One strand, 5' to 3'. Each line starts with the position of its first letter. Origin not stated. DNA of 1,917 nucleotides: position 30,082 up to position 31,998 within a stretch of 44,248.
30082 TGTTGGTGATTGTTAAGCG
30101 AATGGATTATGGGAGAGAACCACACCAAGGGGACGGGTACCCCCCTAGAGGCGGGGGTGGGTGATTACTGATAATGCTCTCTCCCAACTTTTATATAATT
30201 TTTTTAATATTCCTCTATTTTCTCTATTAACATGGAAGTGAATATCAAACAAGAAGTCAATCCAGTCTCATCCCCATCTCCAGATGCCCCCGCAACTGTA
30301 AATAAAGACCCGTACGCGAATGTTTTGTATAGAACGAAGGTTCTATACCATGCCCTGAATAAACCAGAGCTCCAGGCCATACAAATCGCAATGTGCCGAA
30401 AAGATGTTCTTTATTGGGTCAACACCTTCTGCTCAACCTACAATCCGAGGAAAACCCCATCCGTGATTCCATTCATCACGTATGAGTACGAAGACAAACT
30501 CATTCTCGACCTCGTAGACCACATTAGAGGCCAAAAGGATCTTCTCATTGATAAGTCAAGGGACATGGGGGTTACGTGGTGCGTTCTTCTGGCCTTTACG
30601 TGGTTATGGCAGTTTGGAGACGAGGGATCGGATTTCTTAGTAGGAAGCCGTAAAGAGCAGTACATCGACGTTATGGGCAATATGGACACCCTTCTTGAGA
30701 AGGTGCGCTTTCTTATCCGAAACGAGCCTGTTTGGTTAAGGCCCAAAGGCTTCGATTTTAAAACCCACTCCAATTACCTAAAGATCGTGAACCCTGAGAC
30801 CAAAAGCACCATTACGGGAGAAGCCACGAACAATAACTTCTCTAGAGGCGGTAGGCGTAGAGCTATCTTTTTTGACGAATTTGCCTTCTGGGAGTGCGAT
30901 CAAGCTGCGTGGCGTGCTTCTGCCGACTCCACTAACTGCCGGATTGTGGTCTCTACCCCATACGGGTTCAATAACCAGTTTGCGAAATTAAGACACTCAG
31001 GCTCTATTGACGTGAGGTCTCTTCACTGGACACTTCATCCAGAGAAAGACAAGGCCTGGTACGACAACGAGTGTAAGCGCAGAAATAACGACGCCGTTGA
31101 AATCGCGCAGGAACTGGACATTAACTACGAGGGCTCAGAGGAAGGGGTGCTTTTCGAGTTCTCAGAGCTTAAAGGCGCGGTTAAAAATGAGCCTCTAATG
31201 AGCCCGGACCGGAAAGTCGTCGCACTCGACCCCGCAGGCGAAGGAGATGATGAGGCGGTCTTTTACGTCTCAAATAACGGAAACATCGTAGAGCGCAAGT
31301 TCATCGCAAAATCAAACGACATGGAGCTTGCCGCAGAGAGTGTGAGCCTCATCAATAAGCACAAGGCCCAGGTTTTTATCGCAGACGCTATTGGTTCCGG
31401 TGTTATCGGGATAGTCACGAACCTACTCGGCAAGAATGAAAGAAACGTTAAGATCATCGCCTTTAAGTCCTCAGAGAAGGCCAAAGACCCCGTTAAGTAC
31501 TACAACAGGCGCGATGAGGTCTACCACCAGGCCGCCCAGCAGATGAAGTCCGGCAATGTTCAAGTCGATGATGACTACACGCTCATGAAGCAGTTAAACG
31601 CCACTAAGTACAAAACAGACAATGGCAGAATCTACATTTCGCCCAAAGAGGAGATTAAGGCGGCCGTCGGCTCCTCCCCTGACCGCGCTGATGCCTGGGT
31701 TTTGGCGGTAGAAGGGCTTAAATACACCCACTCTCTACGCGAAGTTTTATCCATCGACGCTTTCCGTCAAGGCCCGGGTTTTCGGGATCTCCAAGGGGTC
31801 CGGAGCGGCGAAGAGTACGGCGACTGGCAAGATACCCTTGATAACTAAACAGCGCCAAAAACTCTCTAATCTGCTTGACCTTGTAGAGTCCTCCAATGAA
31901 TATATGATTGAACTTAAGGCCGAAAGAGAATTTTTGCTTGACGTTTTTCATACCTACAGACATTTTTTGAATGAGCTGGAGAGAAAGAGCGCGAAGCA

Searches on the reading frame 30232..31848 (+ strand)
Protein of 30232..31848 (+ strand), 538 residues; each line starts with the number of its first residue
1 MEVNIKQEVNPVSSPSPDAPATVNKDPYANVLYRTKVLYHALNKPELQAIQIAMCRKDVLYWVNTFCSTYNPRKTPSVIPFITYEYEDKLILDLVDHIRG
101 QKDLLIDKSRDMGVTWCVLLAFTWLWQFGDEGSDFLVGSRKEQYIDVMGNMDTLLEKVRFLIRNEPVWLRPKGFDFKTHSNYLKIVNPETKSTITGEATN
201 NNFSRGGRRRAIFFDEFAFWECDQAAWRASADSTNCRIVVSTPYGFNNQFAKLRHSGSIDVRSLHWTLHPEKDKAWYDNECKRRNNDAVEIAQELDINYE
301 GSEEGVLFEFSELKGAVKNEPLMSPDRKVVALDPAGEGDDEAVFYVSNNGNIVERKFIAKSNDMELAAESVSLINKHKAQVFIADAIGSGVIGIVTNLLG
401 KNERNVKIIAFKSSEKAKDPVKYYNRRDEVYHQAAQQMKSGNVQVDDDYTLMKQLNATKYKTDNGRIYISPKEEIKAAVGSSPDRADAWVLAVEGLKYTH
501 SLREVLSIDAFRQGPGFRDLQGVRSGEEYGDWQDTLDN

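Call 9: search_protein_families(library=phrogs, proteins=[window:30232-31848:+])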
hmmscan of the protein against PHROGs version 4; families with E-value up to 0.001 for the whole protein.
window:30232-31848:+ (538 aa): 2 families
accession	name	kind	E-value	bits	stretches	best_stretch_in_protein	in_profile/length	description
phrog_2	-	head and packaging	8.3e-26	92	1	89-512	272-610/807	terminase large subunit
phrog_5989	-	head and packaging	7.2e-17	62.5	1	34-293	96-330/347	terminase large subunit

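Call 10: find_related_loci(query=window:30232-31848:+, collection=genome_contigs, flank=10000)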
Query window:30232-31848:+ (538 aa) in genome_contigs; peptide patterns used: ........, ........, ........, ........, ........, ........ (x = any residue, [..] = any of these).
30 stretches matched a pattern, but none encodes a relative of the query by tblastn (E <= 1e-3).

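Call 11: search_dna_similar(query=window:30232-31848:+, collection=phages, mode=protein, max_rows=15)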
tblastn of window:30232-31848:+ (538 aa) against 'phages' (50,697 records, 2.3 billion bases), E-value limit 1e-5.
Records with a match: 377; places in all: 377; records where one place covers at least 80% of the query: 9.
Best place of each record, by identity: <60% 377.
By first word of the organism name: Synechococcus 104; Vibrio 70; Arthrobacter 24; Salmonella 20; Stenotrophomonas 17; Xanthomonas 15; Escherichia 11; Klebsiella 9; Clostridium 8; Rhizobium 7; and 35 more.
By host as written in the record: - 110; Vibrio lentus 38; Arthrobacter sp. ATCC 21022 21; Stenotrophomonas maltophilia 12; Synechococcus sp. 10; Escherichia coli 8; Klebsiella pneumoniae 7; Synechococcus sp. WH7803 7; and 91 more.
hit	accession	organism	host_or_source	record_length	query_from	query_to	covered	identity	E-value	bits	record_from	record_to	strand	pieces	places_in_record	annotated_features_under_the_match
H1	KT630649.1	Salmonella phage SEN34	Salmonella enterica subsp. diarizonae ...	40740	33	518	90%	29.6%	1e-39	160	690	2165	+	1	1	terminase large subunit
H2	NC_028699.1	Salmonella phage SEN34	Salmonella enterica subsp. diarizonae ...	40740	33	518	90%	29.6%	1e-39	160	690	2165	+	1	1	terminase large subunit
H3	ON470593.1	Escherichia phage vB_EcoM-683R1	Escherichia coli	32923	33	518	90%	29.4%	8e-38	154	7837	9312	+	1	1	terminase large subunit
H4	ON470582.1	Escherichia phage vB_EcoM-689R2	Escherichia coli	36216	33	518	90%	29.4%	8e-38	154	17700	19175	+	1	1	terminase large subunit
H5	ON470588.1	Escherichia phage vB_EcoM-611R5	Escherichia coli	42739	33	518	90%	29.4%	8e-38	154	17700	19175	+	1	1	terminase large subunit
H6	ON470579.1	Escherichia phage vB_EcoM-606R2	Escherichia coli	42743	33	518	90%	29.4%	8e-38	154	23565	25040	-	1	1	terminase large subunit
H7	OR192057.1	Acinetobacter phage A785.1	Acinetobacter baumannii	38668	43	420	70%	34.1%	2e-47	183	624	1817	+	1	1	terminase large subunit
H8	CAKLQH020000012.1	Acinetobacter phage MD-2021a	not known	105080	43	420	70%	33.6%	1e-46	181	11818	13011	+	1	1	BcepB1A_gene33: putative phage gp33 TerL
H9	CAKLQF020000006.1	Acinetobacter phage MD-2021a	not known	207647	43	420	70%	33.6%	1e-46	181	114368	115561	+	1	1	BcepB1A_gene33: putative phage gp33 TerL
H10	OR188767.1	Acinetobacter phage BUCTT20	Acinetobacter baumannii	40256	43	420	70%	33.5%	2e-46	180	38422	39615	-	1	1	terminase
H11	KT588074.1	Acinetobacter phage Ab105-1phi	Acinetobacter baumannii Ab105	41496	43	420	70%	33.5%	2e-46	180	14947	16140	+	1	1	terminase large subunit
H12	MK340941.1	Acinetobacter phage AbTJ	Acinetobacter baumannii MDR-TJ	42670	43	420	70%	33.5%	2e-46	180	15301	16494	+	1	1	terminase large subunit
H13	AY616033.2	Burkholderia phage BcepB1A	-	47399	10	422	77%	30.6%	4e-40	162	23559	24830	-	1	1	BcepB1A gene33: gp33 TerL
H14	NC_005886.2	Burkholderia phage BcepB1A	-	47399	10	422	77%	30.6%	4e-40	162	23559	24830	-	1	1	BcepB1A gene33: gp33 TerL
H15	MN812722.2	Vibrio phage NF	Vibrio alginolyticus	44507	34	492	85%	26.9%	9e-42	166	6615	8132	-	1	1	terminase large subunit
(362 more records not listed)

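Call 12: find_homologous_proteins(query=window:30232-31848:+)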
Query window:30232-31848:+ (538 aa): 617 proteins with E <= 0.001 among 7502 candidates; the best 120 are listed.
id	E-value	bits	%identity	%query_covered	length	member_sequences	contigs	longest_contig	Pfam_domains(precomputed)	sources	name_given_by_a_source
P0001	0.0e+0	1245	100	100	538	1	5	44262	-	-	-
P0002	8.3e-271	918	74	99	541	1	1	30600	-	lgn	-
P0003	6.3e-270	915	75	97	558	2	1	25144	-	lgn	-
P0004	2.2e-269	913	77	95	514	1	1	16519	-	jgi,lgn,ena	jgi:hypothetical protein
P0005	3.1e-268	909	74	99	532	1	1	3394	-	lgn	-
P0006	2.5e-267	906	75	97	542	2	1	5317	-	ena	-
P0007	2.6e-266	903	74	97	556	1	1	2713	-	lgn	-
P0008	5.8e-266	902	76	96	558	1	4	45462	-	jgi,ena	-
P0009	1.2e-265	901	74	98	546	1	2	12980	-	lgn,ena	-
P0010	4.8e-265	899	74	97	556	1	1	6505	-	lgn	-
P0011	1.3e-264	897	73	99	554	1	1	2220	-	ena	-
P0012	2.2e-264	896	73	99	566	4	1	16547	-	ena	-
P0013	7.9e-264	895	73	99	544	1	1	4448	-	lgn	-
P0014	1.3e-263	894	73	97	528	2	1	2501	-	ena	-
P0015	1.4e-263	894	74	97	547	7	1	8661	-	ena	-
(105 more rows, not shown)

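Call 13: find_encoding_contigs(protein=P0001, flank=10000, max_places=6)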
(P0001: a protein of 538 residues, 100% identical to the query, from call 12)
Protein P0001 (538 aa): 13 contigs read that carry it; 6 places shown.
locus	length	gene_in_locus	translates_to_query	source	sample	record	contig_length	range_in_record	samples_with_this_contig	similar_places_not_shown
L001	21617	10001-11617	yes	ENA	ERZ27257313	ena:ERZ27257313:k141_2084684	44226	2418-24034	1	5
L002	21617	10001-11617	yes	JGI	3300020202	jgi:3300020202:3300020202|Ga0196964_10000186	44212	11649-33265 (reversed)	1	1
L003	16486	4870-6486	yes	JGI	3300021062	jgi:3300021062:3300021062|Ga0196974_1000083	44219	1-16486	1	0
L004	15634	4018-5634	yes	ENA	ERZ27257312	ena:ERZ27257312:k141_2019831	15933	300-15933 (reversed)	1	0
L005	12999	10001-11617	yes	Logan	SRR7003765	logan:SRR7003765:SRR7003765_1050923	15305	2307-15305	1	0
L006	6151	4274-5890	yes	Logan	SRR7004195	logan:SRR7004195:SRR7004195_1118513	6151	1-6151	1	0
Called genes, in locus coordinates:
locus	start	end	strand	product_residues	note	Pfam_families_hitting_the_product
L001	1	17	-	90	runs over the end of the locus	-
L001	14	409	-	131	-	-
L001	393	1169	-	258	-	-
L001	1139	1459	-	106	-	PF01844:HNH, PF14279:HNH_5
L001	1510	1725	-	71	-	PF14090:HTH_39 (weak)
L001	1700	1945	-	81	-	-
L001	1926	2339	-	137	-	-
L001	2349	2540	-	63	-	-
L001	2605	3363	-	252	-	-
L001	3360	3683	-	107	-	-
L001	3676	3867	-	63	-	-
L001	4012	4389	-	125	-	PF03330:DPBB_1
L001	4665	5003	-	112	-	-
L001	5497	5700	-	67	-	-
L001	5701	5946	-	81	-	-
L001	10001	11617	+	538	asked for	-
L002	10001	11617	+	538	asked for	-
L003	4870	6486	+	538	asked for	-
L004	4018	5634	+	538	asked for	-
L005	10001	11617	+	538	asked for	-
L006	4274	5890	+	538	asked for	-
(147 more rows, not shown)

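Call 14: find_related_loci(query=window:30232-31848:+, collection=viral_contigs, flank=10000)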
Query window:30232-31848:+ (538 aa) in viral_contigs; peptide patterns used: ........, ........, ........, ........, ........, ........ (x = any residue, [..] = any of these).
29 stretches matched a pattern; 26 encode a relative of the query (tblastn E <= 1e-3); 26 distinct loci.
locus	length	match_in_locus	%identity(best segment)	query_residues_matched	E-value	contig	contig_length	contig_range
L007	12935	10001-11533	76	23-537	0e+0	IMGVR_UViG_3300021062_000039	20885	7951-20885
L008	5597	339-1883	74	20-537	0e+0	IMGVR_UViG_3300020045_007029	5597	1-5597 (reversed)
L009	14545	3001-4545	73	19-537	0e+0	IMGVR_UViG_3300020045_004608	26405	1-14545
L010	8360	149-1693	72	20-537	0e+0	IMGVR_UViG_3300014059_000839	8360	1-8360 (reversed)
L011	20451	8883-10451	71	12-534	0e+0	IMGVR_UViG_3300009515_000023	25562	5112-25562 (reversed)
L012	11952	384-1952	71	12-534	0e+0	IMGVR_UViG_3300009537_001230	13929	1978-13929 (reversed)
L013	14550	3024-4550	73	24-536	0e+0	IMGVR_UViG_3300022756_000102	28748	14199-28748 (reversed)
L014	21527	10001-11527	73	24-536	0e+0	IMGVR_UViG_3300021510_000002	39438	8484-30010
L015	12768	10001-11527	73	24-536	0e+0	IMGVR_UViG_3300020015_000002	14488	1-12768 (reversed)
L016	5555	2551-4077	73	24-536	0e+0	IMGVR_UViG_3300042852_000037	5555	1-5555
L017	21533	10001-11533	72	25-537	0e+0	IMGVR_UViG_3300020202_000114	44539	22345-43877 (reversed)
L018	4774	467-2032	70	12-537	0e+0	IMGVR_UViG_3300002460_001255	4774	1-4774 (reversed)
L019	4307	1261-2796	72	23-537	0e+0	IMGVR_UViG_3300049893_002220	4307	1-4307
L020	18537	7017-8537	67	25-536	0e+0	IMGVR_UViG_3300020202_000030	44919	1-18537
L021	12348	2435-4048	64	1-537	0e+0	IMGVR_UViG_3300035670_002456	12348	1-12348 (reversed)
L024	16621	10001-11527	62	30-537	0e+0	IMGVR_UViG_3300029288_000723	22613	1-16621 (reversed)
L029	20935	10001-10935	43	34-329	2e-62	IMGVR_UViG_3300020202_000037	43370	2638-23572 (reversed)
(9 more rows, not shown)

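Call 30: find_related_loci(query=A1, collection=genome_contigs, flank=10000)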
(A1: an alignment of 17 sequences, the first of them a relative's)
Query A1 (538 aa) in genome_contigs; peptide patterns used: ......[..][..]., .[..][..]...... (x = any residue, [..] = any of these).
116 stretches matched a pattern; 103 encode a relative of the query (tblastn E <= 1e-3); the best 80 are kept; 80 distinct loci.
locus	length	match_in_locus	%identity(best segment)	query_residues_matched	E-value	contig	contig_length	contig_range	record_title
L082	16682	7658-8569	44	22-330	5e-88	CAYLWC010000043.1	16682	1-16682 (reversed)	MAG TPA_asm: uncultured Vampirovibrionales bacterium isolate SRP144015_co1_126 genome assembly, contig: NODE_1704_length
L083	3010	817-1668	48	24-309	5e-85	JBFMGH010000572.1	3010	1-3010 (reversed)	MAG: Cyanobacteriota bacterium isolate MAG292 MAG292_572, whole genome shotgun sequence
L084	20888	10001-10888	46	12-308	2e-83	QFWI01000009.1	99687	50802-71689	MAG: Vampirovibrio chlorellavorus isolate Vc_AZ_2 Contig9, whole genome shotgun sequence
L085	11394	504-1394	45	29-330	4e-83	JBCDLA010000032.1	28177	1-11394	MAG: Cyanobacteria bacterium P01_H01_bin.74 k141_347333_length_28177_cov_12.0000, whole genome shotgun sequence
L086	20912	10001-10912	45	9-312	3e-83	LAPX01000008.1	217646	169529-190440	Vampirovibrio chlorellavorus isolate NCIMB 11383 contig_8, whole genome shotgun sequence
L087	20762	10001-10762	50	54-309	3e-82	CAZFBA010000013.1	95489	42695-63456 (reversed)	MAG TPA_asm: uncultured Gammaproteobacteria bacterium isolate SRP241341_co1_276 genome assembly, contig: NODE_288_length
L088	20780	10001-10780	50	46-308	2e-82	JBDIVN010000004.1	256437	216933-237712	MAG: Vampirovibrionales bacterium isolate Bin_14 NODE_30_length_256437_cov_9.685931, whole genome shotgun sequence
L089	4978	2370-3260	45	15-311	9e-82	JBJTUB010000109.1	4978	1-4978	MAG: Vampirovibrionales bacterium isolate samp_4445_VAMB_521 samp_4445_706607, whole genome shotgun sequence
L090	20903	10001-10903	44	30-333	2e-81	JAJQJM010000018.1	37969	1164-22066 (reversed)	MAG: Vampirovibrio sp. isolate C_No_T20_B_bin.46 scaffold_818, whole genome shotgun sequence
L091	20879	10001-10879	45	17-312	1e-80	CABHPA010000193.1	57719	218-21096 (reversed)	MAG: Candidatus Melainabacteria bacterium isolate Melainabacteria_sp_nbed3b74 genome assembly, contig: NODE_1629_length_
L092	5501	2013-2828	45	34-308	7e-81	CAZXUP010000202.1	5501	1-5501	MAG TPA_asm: uncultured Vampirovibrionales bacterium isolate SRP344714_co2_442 genome assembly, contig: NODE_38701_lengt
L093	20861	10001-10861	44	29-317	2e-79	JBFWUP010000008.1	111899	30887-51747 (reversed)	MAG: Candidatus Melainabacteria bacterium isolate CA_2019_TPBF_73 NODE_1582_length_111899_cov_47.281895_TPBF, whole geno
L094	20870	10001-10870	45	18-308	6e-79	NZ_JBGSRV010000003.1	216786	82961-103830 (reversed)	MAG: Vampirovibrio sp. isolate JTS-AC367 k141_1810285, whole genome shotgun sequence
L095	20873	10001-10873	47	55-313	3e-78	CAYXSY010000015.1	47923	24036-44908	MAG TPA_asm: uncultured Planctomycetales bacterium isolate binchicken_co117_51 genome assembly, contig: NODE_1378_length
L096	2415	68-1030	45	25-302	2e-80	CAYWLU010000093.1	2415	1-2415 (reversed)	MAG TPA_asm: uncultured Candidatus Peribacteria bacterium isolate SRP191223_co1_4 genome assembly, contig: NODE_77534_le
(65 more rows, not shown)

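Call 38: search_protein_families(library=phrogs, max_evalue=0.01, proteins=[L017:3433-4281:-, L017:2777-3295:-, L017:1793-2182:-, L017:1366-1803:-, L017:544-1008:-, L017:4693-5112:-, L017:5774-6202:-, L017:5319-5672:-, L017:4318-4512:-, L017:2551-2790:-])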
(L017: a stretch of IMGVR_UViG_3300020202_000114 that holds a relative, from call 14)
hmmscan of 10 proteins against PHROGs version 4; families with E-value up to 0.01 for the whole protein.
L017:3433-4281:- (282 aa): 4 families
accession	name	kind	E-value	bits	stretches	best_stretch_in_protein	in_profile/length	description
phrog_1990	-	DNA, RNA and nucleotide metabolism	1.2e-26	94.8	1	51-256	30-236/290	Cas4-domain exonuclease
phrog_1706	-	DNA, RNA and nucleotide metabolism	9.9e-16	59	1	42-258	32-245/293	CRISPR/Cas system associated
phrog_434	-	DNA, RNA and nucleotide metabolism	1e-09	39.1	1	86-219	99-230/372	RecE-like recombination exonuclease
phrog_2506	-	DNA, RNA and nucleotide metabolism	4.1e-05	23.9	1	117-239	176-322/342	exonuclease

L017:2777-3295:- (172 aa): 0 families

L017:1793-2182:- (129 aa): 0 families

L017:1366-1803:- (145 aa): 0 families

L017:544-1008:- (154 aa): 7 families
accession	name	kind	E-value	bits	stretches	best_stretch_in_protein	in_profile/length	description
phrog_589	-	DNA, RNA and nucleotide metabolism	1.1e-08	36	1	17-88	61-133/179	HNH endonuclease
phrog_5034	-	DNA, RNA and nucleotide metabolism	7.2e-06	27.2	1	16-138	2-120/138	NinG/ Rap DNA junction specific endonuclease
phrog_5956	-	DNA, RNA and nucleotide metabolism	0.00012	22.8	1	24-89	37-103/138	HNH endonuclease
phrog_16726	-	DNA, RNA and nucleotide metabolism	0.00016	22.5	1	8-91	60-138/308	HNH endonuclease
phrog_119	-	DNA, RNA and nucleotide metabolism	0.00034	20.6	1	12-88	170-249/443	HNH endonuclease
phrog_144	-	DNA, RNA and nucleotide metabolism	0.00043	21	1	30-88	69-127/175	HNH endonuclease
phrog_740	-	DNA, RNA and nucleotide metabolism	0.0044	17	1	19-89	12-80/332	HNH endonuclease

L017:4693-5112:- (139 aa): 6 families
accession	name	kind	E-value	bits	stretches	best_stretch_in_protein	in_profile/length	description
phrog_22529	-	unknown function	2.7e-13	50.8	1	40-133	55-141/148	-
phrog_9810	-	unknown function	4.1e-11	44.3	1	28-103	75-149/186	-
phrog_6631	-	unknown function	3.2e-08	34.4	1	40-138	155-250/251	-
phrog_25245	-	unknown function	0.00012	22.6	1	37-96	79-143/178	-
phrog_20590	-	other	0.0015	19.1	1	41-135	156-240/242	peptidase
phrog_2307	-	other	0.0072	17.1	0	113-138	186-211/212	L-alanyl-D-glutamate peptidase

L017:5774-6202:- (142 aa): 1 family
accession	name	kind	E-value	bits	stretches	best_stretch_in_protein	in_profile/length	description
phrog_3794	-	unknown function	0.0042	17.7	1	3-44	3-40/50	-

L017:5319-5672:- (117 aa): 4 families
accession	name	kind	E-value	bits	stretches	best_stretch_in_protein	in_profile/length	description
phrog_1468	-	transcription regulation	4.9e-07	30.3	1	8-39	11-42/67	transcriptional repressor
phrog_3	-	transcription regulation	0.00084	20.2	1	4-76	88-158/430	transcriptional repressor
phrog_296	-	integration and excision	0.0042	16.8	1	8-41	231-264/626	DNA transposition protein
phrog_59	-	DNA, RNA and nucleotide metabolism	0.0057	17.1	1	19-109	248-326/423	HNH endonuclease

L017:4318-4512:- (64 aa): 0 families

L017:2551-2790:- (79 aa): 0 families

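Call 41: find_related_loci(query=A1, collection=metagenome_contigs, flank=10000)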
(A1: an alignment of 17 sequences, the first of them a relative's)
Query A1 (538 aa) in metagenome_contigs; peptide patterns used: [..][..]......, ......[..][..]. (x = any residue, [..] = any of these).
599 stretches matched a pattern (row limit reached: there are more); 566 encode a relative of the query (tblastn E <= 1e-3); the best 80 are kept; 80 distinct loci.
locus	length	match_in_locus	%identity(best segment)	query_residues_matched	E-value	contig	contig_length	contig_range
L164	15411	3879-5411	76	23-537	0e+0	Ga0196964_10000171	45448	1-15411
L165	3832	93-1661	72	10-536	0e+0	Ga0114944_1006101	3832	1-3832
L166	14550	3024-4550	73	24-536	0e+0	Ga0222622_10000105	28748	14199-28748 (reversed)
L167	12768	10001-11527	73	24-536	0e+0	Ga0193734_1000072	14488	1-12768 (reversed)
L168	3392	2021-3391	76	12-468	0e+0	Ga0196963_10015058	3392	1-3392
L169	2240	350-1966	52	25-537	0e+0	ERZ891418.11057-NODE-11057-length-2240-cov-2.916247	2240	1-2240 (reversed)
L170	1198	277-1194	71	30-335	6e-164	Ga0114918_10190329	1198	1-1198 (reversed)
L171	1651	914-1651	67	13-258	2e-118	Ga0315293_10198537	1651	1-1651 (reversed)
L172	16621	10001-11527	62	30-537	0e+0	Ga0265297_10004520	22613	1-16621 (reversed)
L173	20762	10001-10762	50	54-309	2e-82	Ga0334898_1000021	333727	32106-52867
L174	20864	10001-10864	46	30-302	3e-82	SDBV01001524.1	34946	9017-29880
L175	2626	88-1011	46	25-299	5e-83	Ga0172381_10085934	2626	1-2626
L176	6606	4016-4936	44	25-299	6e-79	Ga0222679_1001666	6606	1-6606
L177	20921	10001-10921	44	25-299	4e-78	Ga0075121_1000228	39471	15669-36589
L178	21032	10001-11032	42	17-318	2e-76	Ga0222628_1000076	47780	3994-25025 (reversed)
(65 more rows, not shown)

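Call 45: find_related_loci(query=L017:544-1008:-, collection=viral_contigs, flank=10000)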
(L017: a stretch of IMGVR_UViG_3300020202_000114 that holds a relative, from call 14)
Query L017:544-1008:- (154 aa) in viral_contigs; peptide patterns used: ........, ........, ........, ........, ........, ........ (x = any residue, [..] = any of these).
36 stretches matched a pattern; 1 encode a relative of the query (tblastn E <= 1e-3); 1 distinct loci.
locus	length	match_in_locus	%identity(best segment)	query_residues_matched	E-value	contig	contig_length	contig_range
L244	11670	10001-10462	99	1-154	4e-105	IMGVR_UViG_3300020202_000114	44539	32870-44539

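Call 70: find_related_loci(query=L017:20598-21395:+, collection=viral_contigs, flank=10000)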
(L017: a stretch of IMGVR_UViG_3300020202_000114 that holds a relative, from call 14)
Query L017:20598-21395:+ (265 aa) in viral_contigs; peptide patterns used: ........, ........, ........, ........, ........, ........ (x = any residue, [..] = any of these).
1 stretches matched a pattern; 1 encode a relative of the query (tblastn E <= 1e-3); 1 distinct loci.
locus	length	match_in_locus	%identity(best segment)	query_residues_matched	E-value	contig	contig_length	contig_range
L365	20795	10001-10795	100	1-265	0e+0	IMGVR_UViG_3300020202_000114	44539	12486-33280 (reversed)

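Call 72: find_related_loci(query=L365:18743-19696:+, collection=viral_contigs, flank=10000)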
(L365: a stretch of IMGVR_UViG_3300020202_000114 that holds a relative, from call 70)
Query L365:18743-19696:+ (317 aa) in viral_contigs; peptide patterns used: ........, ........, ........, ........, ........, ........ (x = any residue, [..] = any of these).
56 stretches matched a pattern; 1 encode a relative of the query (tblastn E <= 1e-3); 1 distinct loci.
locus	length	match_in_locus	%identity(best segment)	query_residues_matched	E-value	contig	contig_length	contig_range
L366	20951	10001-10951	100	1-317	0e+0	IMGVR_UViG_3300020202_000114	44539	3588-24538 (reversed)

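Call 76: search_protein_families(library=pfam, max_evalue=0.01, proteins=[L017:2777-3295:-, L017:1793-2182:-, L017:1366-1803:-, L017:4693-5112:-, L017:3433-4281:-, L017:5774-6202:-, L017:4499-4696:-, L017:4318-4512:-, L017:6353-6583:-, L017:7073-7303:-])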
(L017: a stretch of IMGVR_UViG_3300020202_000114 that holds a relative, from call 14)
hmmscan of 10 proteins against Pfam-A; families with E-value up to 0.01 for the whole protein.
L017:2777-3295:- (172 aa): 0 families

L017:1793-2182:- (129 aa): 0 families

L017:1366-1803:- (145 aa): 0 families

L017:4693-5112:- (139 aa): 1 family
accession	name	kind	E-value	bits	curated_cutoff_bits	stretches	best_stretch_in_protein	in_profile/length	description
PF06725.17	3D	-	0.0066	17.1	23.8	0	75-138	10-71/72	3D domain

L017:3433-4281:- (282 aa): 0 families

L017:5774-6202:- (142 aa): 0 families

L017:4499-4696:- (65 aa): 0 families

L017:4318-4512:- (64 aa): 0 families

L017:6353-6583:- (76 aa): 0 families

L017:7073-7303:- (76 aa): 0 families
